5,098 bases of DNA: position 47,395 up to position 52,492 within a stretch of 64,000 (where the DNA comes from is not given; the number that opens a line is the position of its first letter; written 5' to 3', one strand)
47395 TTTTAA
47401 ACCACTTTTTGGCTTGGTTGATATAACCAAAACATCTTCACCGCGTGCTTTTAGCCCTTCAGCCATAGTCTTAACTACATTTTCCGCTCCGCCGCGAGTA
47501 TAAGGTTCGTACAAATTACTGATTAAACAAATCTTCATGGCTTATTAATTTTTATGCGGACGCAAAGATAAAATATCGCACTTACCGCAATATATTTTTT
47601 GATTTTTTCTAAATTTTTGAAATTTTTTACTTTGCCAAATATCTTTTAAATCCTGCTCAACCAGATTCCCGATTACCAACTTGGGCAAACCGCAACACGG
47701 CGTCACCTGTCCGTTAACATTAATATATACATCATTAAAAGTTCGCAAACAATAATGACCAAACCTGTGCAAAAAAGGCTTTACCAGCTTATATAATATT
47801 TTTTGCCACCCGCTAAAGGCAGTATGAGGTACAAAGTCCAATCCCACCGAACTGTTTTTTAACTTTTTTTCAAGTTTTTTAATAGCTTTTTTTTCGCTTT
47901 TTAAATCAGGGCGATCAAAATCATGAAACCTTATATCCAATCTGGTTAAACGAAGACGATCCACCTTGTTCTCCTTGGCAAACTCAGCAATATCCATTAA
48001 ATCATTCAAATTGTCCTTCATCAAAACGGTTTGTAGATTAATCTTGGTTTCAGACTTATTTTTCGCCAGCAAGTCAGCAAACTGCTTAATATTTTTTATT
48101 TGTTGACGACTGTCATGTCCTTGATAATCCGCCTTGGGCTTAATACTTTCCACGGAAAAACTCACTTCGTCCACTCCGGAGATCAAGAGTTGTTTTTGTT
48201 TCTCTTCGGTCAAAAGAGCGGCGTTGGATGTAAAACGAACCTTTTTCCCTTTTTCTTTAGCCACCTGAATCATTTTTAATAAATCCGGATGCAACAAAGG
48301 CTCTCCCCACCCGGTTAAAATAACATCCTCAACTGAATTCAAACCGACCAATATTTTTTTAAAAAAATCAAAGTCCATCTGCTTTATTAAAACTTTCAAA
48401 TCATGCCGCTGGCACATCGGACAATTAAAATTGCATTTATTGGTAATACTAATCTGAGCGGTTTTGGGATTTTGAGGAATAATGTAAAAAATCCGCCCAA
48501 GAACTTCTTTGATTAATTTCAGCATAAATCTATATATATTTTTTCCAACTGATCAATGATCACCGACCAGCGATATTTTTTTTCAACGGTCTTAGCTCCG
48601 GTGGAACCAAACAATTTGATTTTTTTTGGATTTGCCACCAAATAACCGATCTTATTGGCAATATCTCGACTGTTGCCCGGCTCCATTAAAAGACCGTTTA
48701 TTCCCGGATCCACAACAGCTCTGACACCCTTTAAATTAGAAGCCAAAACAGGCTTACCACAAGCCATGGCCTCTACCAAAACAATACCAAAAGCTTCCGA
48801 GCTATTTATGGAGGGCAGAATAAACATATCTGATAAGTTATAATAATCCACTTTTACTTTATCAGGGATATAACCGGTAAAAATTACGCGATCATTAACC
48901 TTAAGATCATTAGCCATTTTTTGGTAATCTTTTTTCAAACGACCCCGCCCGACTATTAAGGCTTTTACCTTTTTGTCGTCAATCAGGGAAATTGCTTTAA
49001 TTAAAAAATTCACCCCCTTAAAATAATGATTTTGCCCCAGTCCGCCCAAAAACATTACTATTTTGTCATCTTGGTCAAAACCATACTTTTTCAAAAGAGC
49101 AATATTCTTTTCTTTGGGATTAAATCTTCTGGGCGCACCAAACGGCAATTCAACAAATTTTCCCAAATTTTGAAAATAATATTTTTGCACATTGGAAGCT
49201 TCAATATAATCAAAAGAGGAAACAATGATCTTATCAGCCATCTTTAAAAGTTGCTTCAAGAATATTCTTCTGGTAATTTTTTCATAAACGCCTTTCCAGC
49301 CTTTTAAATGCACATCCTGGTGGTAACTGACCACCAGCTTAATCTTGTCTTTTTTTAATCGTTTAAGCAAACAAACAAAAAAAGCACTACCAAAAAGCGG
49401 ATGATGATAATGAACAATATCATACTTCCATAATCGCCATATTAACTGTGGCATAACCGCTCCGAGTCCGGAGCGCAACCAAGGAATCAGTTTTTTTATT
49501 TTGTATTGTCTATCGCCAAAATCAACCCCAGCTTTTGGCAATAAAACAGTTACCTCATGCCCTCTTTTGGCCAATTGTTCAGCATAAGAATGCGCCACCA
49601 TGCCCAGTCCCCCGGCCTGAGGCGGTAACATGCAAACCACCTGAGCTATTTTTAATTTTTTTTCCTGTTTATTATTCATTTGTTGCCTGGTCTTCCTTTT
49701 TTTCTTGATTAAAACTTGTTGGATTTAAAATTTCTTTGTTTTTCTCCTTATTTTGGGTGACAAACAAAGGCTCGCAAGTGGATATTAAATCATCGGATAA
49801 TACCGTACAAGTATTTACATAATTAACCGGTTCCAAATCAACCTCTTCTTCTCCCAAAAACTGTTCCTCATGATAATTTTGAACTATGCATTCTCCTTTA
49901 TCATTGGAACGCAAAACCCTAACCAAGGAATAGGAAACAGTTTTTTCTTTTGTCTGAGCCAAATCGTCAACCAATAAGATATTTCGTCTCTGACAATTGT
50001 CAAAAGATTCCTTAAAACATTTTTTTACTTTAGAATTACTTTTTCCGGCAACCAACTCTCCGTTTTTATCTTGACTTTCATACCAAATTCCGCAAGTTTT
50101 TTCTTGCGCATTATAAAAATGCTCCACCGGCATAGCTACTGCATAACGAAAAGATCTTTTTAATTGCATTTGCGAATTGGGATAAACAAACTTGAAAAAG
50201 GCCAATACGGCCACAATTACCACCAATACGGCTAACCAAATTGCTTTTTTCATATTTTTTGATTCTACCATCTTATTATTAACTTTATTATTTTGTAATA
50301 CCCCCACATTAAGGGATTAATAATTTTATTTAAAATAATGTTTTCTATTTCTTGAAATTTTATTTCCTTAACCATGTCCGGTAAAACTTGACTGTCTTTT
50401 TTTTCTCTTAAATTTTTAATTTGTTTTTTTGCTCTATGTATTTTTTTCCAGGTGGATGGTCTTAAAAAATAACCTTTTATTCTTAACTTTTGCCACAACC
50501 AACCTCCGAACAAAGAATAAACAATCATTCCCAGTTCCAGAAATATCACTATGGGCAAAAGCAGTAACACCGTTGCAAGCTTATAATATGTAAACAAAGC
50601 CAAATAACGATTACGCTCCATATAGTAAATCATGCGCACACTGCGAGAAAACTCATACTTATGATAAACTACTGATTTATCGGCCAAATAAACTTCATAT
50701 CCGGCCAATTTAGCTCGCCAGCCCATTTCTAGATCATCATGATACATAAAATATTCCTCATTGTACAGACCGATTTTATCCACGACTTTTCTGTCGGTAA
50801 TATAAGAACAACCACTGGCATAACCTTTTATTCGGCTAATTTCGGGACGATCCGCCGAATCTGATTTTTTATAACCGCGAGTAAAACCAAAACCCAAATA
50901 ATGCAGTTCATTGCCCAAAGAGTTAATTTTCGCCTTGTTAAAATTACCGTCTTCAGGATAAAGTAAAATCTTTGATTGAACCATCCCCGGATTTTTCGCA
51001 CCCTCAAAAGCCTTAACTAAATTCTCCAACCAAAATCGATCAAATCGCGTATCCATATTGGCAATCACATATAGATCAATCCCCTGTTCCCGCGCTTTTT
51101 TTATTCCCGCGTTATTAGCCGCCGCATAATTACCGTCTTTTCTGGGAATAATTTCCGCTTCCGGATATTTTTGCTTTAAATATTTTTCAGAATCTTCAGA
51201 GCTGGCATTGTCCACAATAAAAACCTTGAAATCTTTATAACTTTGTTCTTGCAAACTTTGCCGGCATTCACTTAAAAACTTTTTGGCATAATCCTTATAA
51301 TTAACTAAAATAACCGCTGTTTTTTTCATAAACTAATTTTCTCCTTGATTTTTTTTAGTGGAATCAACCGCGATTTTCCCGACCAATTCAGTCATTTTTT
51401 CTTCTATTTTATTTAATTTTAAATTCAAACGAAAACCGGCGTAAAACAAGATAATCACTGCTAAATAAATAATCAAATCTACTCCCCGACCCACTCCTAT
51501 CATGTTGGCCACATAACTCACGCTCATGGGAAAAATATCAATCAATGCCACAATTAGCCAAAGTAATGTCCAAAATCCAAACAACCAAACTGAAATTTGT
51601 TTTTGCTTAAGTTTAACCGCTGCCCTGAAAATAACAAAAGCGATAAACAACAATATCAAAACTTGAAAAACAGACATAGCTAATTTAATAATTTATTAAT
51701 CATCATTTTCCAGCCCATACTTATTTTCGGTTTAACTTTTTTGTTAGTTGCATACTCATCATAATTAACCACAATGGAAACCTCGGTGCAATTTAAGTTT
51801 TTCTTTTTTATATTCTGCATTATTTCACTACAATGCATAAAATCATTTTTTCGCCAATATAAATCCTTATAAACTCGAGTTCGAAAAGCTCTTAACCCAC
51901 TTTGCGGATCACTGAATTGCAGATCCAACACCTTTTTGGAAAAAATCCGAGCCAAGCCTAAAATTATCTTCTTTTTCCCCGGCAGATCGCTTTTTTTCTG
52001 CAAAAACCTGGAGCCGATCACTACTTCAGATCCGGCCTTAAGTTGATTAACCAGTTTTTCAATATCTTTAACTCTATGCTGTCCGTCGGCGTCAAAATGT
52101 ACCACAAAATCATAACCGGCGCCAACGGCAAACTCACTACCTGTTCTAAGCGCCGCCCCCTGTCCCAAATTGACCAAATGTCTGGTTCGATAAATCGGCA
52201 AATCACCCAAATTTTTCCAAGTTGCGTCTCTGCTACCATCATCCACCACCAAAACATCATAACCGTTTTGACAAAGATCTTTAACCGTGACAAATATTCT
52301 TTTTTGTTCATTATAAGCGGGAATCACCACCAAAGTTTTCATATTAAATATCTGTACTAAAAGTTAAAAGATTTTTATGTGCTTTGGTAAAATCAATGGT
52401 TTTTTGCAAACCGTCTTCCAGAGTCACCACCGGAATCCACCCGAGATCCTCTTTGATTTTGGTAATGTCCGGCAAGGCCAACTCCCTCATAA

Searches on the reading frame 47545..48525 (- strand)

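Call 51: search_protein_families(library=pfam, proteins=[window:47545-48525:-], max_evalue=0.0001)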
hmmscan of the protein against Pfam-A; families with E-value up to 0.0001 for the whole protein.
window:47545-48525:- (326 aa): 2 families
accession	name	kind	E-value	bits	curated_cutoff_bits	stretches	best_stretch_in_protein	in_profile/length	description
PF04055.27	Radical_SAM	-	4.8e-18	66.3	29.5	1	25-183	1-166/166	Radical SAM superfamily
PF13186.11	SPASM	-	1e-15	58.1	21.5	1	259-317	1-67/67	Iron-sulfur cluster-binding domain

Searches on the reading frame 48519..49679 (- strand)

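Call 51: search_protein_families(library=pfam, proteins=[window:48519-49679:-], max_evalue=0.0001)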
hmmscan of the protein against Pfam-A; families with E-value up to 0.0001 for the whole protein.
window:48519-49679:- (386 aa): 7 families
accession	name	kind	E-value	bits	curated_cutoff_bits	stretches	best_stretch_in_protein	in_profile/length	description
PF00534.26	Glycos_transf_1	-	6.5e-39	133.7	26.4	1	197-361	7-169/172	Glycosyl transferases group 1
PF13692.12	Glyco_trans_1_4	-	2.4e-35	122.3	27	1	206-350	2-142/142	Glycosyl transferases group 1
PF13439.12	Glyco_transf_4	-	7.2e-18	65.6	28.5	1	23-155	2-141/170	Glycosyltransferase Family 4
PF13579.12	Glyco_trans_4_4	-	2.3e-12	48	29.7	1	23-155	1-135/158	Glycosyl transferase 4-like domain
PF13524.12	Glyco_trans_1_2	-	3.8e-08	33.8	25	1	236-379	13-143/144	Glycosyl transferase-like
PF20706.3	GT4-conflict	-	3.6e-07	30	26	0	203-321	195-318/385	Family 4 Glycosyltransferase in conflict systems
PF08323.17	Glyco_transf_5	-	3.9e-07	30.5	22.7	1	21-64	14-56/239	Starch synthase catalytic domain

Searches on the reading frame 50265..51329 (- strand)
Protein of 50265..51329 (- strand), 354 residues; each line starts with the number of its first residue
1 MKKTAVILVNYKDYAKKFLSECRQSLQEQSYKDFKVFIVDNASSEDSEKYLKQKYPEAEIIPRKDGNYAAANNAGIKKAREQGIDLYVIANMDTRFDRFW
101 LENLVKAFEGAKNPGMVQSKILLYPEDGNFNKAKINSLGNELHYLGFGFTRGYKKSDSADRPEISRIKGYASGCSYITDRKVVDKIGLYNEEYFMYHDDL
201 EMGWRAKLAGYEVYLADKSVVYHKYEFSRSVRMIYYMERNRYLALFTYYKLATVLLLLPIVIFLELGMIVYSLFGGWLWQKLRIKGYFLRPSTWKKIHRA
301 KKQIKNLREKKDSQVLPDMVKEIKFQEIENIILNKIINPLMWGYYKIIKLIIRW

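Call 51: search_protein_families(library=pfam, proteins=[window:50265-51329:-], max_evalue=0.0001)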
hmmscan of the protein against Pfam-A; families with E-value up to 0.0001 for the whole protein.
window:50265-51329:- (354 aa): 2 families
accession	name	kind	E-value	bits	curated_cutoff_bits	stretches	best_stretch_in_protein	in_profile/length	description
PF00535.33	Glycos_transf_2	-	1.2e-13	51.7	23.3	1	6-156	2-137/168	Glycosyl transferase family 2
PF13641.12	Glyco_tranf_2_3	-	5.6e-05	23.7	27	0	4-224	3-212/230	Glycosyltransferase like family 2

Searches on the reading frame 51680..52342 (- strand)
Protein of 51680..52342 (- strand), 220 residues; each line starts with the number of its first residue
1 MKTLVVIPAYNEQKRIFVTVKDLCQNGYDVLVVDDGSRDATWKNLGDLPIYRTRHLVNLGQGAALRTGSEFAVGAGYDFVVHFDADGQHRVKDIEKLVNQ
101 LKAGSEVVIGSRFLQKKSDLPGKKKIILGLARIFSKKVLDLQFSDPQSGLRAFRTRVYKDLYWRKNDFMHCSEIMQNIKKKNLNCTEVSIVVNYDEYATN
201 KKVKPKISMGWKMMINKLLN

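Call 51: search_protein_families(library=pfam, proteins=[window:51680-52342:-], max_evalue=0.0001)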
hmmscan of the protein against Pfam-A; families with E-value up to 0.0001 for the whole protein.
window:51680-52342:- (220 aa): 1 family
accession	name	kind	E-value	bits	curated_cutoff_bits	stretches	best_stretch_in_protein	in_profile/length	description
PF00535.33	Glycos_transf_2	-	6.7e-23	81.9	23.3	1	5-161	2-167/168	Glycosyl transferase family 2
